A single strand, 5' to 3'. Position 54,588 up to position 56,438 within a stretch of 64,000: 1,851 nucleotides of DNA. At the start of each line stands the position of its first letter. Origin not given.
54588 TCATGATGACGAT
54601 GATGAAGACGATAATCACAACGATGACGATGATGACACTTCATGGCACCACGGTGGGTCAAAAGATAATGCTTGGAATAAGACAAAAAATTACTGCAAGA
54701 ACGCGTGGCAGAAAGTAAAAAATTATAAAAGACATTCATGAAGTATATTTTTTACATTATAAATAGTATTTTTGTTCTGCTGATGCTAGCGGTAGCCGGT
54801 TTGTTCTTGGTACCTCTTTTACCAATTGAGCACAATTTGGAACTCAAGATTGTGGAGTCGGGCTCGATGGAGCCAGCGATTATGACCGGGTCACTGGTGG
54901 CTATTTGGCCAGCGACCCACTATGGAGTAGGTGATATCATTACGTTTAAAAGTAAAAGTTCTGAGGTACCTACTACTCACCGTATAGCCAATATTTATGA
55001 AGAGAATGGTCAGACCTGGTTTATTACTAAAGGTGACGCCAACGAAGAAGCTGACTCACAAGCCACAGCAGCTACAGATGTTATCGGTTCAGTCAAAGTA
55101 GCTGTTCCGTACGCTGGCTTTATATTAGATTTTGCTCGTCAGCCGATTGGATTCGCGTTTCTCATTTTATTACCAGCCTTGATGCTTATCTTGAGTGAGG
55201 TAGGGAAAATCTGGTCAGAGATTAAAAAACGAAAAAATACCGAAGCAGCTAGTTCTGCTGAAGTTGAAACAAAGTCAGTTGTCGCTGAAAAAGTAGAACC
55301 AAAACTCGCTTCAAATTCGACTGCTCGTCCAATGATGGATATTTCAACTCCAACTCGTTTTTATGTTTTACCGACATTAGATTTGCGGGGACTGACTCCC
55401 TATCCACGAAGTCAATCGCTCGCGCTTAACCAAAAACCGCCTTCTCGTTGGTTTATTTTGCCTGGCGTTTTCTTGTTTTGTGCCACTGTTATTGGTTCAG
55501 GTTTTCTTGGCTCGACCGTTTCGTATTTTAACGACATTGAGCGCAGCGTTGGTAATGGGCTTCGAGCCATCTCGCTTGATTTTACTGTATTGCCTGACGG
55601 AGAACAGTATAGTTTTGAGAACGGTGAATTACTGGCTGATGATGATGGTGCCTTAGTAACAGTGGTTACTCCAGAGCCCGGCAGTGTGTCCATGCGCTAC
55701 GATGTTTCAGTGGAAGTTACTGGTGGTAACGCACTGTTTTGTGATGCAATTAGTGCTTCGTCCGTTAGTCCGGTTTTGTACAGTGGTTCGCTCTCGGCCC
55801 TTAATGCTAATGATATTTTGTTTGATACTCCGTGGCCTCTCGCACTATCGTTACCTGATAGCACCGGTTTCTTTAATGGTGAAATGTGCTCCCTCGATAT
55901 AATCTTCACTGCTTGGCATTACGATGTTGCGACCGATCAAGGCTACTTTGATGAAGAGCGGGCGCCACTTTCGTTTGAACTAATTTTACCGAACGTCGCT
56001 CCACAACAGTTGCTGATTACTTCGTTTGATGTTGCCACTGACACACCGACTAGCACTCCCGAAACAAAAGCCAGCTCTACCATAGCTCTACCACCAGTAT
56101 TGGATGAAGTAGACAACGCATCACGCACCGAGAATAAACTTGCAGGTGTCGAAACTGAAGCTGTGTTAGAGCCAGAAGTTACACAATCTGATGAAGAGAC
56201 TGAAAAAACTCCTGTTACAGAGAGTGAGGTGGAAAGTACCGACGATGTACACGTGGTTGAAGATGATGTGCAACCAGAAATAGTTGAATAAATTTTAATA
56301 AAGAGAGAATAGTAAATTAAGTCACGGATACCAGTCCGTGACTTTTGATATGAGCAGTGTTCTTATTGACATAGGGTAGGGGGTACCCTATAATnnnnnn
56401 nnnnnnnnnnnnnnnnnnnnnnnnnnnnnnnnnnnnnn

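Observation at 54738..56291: Signal peptidase fused in one ORF to a further TasA-like substrate domain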

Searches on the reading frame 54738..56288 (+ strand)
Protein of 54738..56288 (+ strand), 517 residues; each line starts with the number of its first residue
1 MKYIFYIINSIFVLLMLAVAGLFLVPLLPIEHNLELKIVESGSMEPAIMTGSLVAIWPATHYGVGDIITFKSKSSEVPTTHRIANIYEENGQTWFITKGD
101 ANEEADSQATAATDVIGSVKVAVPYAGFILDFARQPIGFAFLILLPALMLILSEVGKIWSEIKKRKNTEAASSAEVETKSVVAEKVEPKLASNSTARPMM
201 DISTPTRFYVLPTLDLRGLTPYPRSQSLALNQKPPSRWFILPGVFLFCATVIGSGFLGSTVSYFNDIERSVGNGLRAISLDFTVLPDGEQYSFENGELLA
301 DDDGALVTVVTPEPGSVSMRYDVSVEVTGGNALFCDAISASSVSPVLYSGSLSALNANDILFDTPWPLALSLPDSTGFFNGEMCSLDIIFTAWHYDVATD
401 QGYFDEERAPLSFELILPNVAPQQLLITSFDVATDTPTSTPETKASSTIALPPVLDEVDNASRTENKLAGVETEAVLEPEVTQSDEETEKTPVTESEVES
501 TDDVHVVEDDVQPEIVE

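Call 3: search_protein_families(library=pfam, proteins=[window:54738-56288:+], max_evalue=1)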
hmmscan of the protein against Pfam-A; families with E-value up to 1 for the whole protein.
window:54738-56288:+ (517 aa): 1 family
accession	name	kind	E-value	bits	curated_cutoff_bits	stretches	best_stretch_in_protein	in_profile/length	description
PF00717.28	Peptidase_S24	-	0.021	15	23.3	1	39-118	40-114/116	Peptidase S24-like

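Call 4: search_protein_families(library=ncbifam, proteins=[window:54738-56288:+], max_evalue=1)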
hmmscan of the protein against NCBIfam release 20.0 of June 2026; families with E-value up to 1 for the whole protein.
window:54738-56288:+ (517 aa): 4 families
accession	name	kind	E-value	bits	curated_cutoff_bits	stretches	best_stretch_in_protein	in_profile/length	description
NF046067.1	SigPepSipWBacil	equivalog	5.3e-33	114.2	190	1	35-180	39-187/189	signal peptidase I SipW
TIGR02228.1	sigpep_I_arch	equivalog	8.1e-32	110.3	51.85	1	9-155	5-155/158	signal peptidase I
TIGR02227.1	sigpep_I_bact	equivalog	0.034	14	47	1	32-83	18-74/162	signal peptidase I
NF041076.1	cyt_b_SoxC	equivalog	0.053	12.4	740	1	14-184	313-487/542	proton pump complex cytochrome B SoxC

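Call 8: find_homologous_proteins(query=window:54738-56288:+, max_evalue=0.00001)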
Query window:54738-56288:+ (517 aa): 211 proteins with E <= 0.00001 among 8000 candidates; the best 120 are listed.
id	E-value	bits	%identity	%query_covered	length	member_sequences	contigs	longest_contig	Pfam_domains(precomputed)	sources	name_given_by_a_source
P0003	0.0e+0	1138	100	100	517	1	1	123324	-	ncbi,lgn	-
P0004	3.6e-204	697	67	91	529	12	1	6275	-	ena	-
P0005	2.8e-196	671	61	98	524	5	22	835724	-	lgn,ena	-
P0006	3.1e-161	556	58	85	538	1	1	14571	-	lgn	-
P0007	6.2e-136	472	48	97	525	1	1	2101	-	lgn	-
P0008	5.3e-135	469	48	90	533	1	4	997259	-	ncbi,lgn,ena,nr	ncbi:signal peptidase I [Candidatus Nomurabacteria bacterium]|nr:signal peptidase I [Candidatus Kais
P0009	9.6e-134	465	52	78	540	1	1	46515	-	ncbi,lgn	-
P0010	3.9e-130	453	51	80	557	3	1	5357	-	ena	-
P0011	1.3e-129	451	51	85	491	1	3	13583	-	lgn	-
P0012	6.2e-128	446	52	80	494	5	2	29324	PF00717.29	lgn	-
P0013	1.4e-127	445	49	80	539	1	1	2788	-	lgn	-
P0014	2.8e-127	444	52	80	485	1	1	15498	-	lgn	-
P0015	9.9e-122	425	50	80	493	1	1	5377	-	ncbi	-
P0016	2.1e-121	424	49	80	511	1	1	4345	-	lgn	-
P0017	6.4e-121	423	50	79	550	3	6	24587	-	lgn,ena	-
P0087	5.4e-68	248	33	100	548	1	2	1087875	-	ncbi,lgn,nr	ncbi:MAG: signal peptidase I [Candidatus Nomurabacteria bacterium]|nr:MAG: signal peptidase I [Candi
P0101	3.5e-56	209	36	87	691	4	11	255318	PF00932.26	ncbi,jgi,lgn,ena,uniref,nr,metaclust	ncbi:MAG: signal peptidase I [Candidatus Zambryskibacteria bacterium RIFCSPHIGHO2_02_FULL_43_14]|uni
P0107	2.4e-52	196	41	54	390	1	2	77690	-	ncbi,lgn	ncbi:MAG: signal peptidase I [Minisyncoccia bacterium]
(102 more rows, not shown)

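Call 19: find_encoding_contigs(protein=P0008, flank=8000, max_places=2)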
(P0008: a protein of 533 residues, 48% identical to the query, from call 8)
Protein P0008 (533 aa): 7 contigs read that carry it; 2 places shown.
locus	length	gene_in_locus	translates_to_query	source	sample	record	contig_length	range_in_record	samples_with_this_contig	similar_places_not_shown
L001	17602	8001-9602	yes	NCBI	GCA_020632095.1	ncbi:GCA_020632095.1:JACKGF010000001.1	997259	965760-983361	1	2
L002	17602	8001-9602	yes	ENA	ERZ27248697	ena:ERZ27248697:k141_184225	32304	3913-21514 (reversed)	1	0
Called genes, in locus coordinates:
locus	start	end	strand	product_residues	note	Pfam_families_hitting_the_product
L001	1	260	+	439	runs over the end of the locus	PF00989:PAS (weak), PF08448:PAS_4 (weak), PF13188:PAS_8 (faint), PF13426:PAS_9 (weak), PF00512:HisKA, PF02518:HATPase_c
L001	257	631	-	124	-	PF00072:Response_reg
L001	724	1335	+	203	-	-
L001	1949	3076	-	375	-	-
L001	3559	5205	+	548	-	PF12389:Peptidase_M73 (weak)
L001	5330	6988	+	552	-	PF12389:Peptidase_M73 (weak), PF19403:SpaA_2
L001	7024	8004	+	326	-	-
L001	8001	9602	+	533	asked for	-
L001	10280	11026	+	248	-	PF00483:NTP_transferase, PF01128:IspD (weak), PF12804:NTP_transf_3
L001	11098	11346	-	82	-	-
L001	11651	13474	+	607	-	PF10101:DUF2339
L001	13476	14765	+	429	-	PF02412:TSP_3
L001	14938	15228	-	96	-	-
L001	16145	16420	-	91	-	PF13744:HTH_37 (weak), PF01381:HTH_3, PF13443:HTH_26, PF13560:HTH_31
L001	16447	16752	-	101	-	PF05973:Gp49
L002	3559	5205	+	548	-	PF12389:Peptidase_M73 (weak)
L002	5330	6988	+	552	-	PF12389:Peptidase_M73 (weak), PF19403:SpaA_2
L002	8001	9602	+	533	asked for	-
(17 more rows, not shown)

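Call 21: find_encoding_contigs(protein=P0101, flank=7000, max_places=1)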
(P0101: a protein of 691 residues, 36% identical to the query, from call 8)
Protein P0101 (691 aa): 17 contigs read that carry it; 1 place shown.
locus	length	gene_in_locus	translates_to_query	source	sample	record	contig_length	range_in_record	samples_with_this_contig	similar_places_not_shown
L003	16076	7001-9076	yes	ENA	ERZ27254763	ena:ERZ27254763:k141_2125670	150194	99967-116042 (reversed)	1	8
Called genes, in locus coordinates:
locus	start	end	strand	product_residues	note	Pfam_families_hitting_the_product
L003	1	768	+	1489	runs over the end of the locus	PF01522:Polysacc_deac_1, PF19078:Big_12, PF19077:Big_13, PF16403:Bact_surface_Ig-like, PF16656:Pur_ac_phosph_N (weak)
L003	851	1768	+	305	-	PF00188:CAP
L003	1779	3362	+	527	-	PF01522:Polysacc_deac_1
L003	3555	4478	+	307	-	PF12389:Peptidase_M73 (weak)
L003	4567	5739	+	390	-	PF12389:Peptidase_M73 (faint)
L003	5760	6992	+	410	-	-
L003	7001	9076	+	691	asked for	PF00932:LTD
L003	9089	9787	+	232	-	PF02463:SMC_N (weak), PF00005:ABC_tran, PF13304:AAA_21 (weak)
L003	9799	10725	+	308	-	PF18075:FtsX_ECD, PF02687:FtsX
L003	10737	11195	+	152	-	PF07732:Cu-oxidase_3 (faint), PF13473:Cupredoxin_1, PF00127:Copper-bind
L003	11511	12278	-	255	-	-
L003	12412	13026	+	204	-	PF03724:META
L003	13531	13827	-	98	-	PF18898:DUF5654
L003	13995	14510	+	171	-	PF00657:Lipase_GDSL, PF13472:Lipase_GDSL_2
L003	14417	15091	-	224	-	PF01797:Y1_Tnp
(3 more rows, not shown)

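Call 22: find_encoding_contigs(protein=P0087, flank=7000, max_places=1)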
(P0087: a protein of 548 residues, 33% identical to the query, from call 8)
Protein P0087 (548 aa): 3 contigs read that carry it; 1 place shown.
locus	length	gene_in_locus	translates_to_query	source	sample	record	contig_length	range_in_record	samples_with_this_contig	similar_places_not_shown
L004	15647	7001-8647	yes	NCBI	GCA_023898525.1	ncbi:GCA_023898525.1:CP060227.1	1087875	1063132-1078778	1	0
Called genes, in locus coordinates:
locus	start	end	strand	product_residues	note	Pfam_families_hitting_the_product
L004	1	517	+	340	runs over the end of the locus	PF13565:HTH_32, PF00665:rve, PF13683:rve_3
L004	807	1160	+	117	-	-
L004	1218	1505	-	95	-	-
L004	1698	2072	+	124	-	-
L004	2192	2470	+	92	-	-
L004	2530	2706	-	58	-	-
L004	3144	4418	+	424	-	PF12389:Peptidase_M73 (faint)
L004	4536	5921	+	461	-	-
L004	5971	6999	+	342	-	-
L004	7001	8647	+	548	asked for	-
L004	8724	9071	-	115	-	-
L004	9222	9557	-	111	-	PF01638:HxlR, PF13601:HTH_34 (weak), PF03551:PadR (weak)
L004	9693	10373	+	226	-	-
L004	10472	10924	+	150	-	PF00578:AhpC-TSA, PF08534:Redoxin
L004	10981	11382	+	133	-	PF02311:AraC_binding (weak), PF07883:Cupin_2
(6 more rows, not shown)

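Call 43: search_protein_families(library=pfam, proteins=[P0101], max_evalue=0.1)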
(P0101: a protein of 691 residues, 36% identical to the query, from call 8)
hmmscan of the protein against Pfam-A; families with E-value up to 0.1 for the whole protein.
P0101 (691 aa): 2 families
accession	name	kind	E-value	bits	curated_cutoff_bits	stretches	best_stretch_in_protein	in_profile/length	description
PF00932.25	LTD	-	1.3e-15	58.2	34.3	1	432-520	22-108/109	Lamin Tail Domain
PF00717.28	Peptidase_S24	-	0.0069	16.5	23.3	1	40-75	40-75/116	Peptidase S24-like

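Call 51: list_cluster_members(proteins=[P0003, P0005, P0004, P0232])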
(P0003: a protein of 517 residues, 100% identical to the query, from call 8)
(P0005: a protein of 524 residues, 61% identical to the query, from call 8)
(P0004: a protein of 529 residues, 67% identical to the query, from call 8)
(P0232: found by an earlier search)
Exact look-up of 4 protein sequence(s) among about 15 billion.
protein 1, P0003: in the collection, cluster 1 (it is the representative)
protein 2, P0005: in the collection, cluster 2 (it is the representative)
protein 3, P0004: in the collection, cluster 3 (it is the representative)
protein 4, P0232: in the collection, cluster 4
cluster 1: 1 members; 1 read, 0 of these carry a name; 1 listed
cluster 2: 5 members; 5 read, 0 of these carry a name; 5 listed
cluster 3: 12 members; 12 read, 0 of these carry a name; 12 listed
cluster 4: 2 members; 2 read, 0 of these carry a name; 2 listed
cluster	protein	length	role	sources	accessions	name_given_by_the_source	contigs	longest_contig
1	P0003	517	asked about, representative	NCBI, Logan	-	-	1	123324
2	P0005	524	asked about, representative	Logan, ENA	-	-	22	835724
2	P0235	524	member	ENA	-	-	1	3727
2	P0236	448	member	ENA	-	-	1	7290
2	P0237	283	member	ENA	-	-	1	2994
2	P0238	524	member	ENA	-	-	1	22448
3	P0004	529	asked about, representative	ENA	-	-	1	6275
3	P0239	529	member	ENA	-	-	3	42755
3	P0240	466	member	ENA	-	-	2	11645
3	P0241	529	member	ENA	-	-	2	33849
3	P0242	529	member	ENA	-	-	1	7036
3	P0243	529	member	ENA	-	-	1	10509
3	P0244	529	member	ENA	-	-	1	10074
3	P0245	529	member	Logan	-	-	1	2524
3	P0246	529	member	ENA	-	-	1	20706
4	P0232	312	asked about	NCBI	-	-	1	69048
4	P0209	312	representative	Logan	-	-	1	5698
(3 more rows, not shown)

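Call 65: predict_structure(alignment_id=A4)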
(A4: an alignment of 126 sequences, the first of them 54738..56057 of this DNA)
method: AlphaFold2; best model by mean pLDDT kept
length: 440 residues; sequences in the alignment: 126
mean_pLDDT: 81.5   pTM: 0.48
mean pLDDT of the five models: 81.5, 81.4, 80.3, 80.2, 79.8
residues with pLDDT >= 90: 205; 70-90: 118; 50-70: 90; < 50: 27
segments of 3 or more residues with pLDDT < 50: 177-186, 188-191, 228-231
pLDDT, mean of each block of 10 residues (from residue 1): 88 86 84 86 67 92 95 88 96 91 87 95 88 85 85 90 82 50 48 53 58 59 51 67 90 74 52 67 97 94 94 95 98 98 98 97 97 95 98 78 92 91 56 54
secondary structure, 60 per line:
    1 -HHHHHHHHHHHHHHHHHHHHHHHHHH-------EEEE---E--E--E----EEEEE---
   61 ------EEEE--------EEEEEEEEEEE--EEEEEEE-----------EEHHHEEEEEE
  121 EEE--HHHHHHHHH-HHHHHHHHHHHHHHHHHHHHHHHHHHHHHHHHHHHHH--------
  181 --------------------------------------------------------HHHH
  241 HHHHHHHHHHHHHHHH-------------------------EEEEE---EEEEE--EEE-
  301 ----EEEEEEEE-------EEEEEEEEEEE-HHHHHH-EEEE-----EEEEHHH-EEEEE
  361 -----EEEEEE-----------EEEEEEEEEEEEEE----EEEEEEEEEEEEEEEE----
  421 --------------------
elements in order: H2-27 E35-38 E53-57 E67-70 E79-89 E92-98 E115-123 H126-134 H136-172 H237-256 E282-286 E290-294 E297-299 E305-312 E320-330 H332-337 E339-342 E348-351 E356-360 E366-371 E383-396 E401-416

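Call 72: fold_search(model_id=the predicted structure, library=pdb)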
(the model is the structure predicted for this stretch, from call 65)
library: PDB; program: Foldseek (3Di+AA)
matches with E <= 10: 911; with E <= 0.001: 3
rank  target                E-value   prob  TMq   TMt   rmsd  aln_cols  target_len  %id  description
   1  7p2q_A                4.7e-06  1.00  0.23  0.60   7.1       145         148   26  Human Signal Peptidase Complex Paralog C (SPC-C) (released 2021-10-06)
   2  6a2t                  2.9e-04  1.00  0.16  0.58   4.1        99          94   23  Mycobacterium tuberculosis LexA C-domain K197A (released 2019-01-23)
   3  4n31_A                4.2e-04  1.00  0.17  0.50   6.7       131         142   15  Structure and activity of Streptococcus pyogenes SipA: a signal peptidase homologue essential for pilus polymerisation (released 2014-08-20)
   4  6a2q                  1.1e-03  1.00  0.15  0.54   4.0        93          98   22  Mycobacterium tuberculosis LexA C-domain I (released 2019-01-23)
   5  6a2s_A                1.1e-03  1.00  0.15  0.51   4.1        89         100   20  Mycobacterium tuberculosis LexA C-domain S160A (released 2019-01-23)
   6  4lba_B                3.4e-03  1.00  0.17  0.58   5.6       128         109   10  Crystal structure of a conjugative transposon lipoprotein (BACEGG_03088) from Bacteroides eggerthii DSM 20697 at 1.70  (released 2013-08-07)
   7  4n31_B                3.8e-03  1.00  0.17  0.52   6.8       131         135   14  Structure and activity of Streptococcus pyogenes SipA: a signal peptidase homologue essential for pilus polymerisation (released 2014-08-20)
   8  9nmt_A                4.0e-03  0.92  0.15  0.20  12.8       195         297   15  ML418 bound inwardly rectifying potassium channel Kir7.1 R162Q mutant (released 2026-01-28)
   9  6ce1                  4.7e-03  1.00  0.20  0.16   6.0       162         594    9  Crystal structure of Peptidyl Arginine Deiminase Type III (PADI3) (released 2019-02-13)
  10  6a2r_A                5.2e-03  1.00  0.16  0.55   5.6       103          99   22  Mycobacterium tuberculosis LexA C-domain II (released 2019-01-23)
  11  4ph8_A                5.2e-03  1.00  0.19  0.47   8.8       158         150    8  Crystal structure of AggA, the major subunit of aggregative adherence fimbriae type I (AAF/I) from the Escherichia col (released 2014-10-01)
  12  5n0y                  1.3e-02  0.97  0.17  0.13   6.8       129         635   11  hPAD4 crystal complex with AFM-30a (released 2017-05-24)
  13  9xrl_T                1.3e-02  0.98  0.19  0.14   6.0       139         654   10  Structure of mouse cytoplasmic lattice (CPL) repeating unit (released 2026-03-18)
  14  7u1s_A                1.3e-02  0.60  0.13  0.15  11.2       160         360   14  Cryo-EM structure of the pancreatic ATP-sensitive potassium channel bound to ATP and repaglinide with SUR1-out conform (released 2022-08-31)
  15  1jhe_A                1.4e-02  1.00  0.16  0.47   4.1        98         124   13  LEXA L89P Q92W E152A K156A MUTANT (released 2001-09-19)
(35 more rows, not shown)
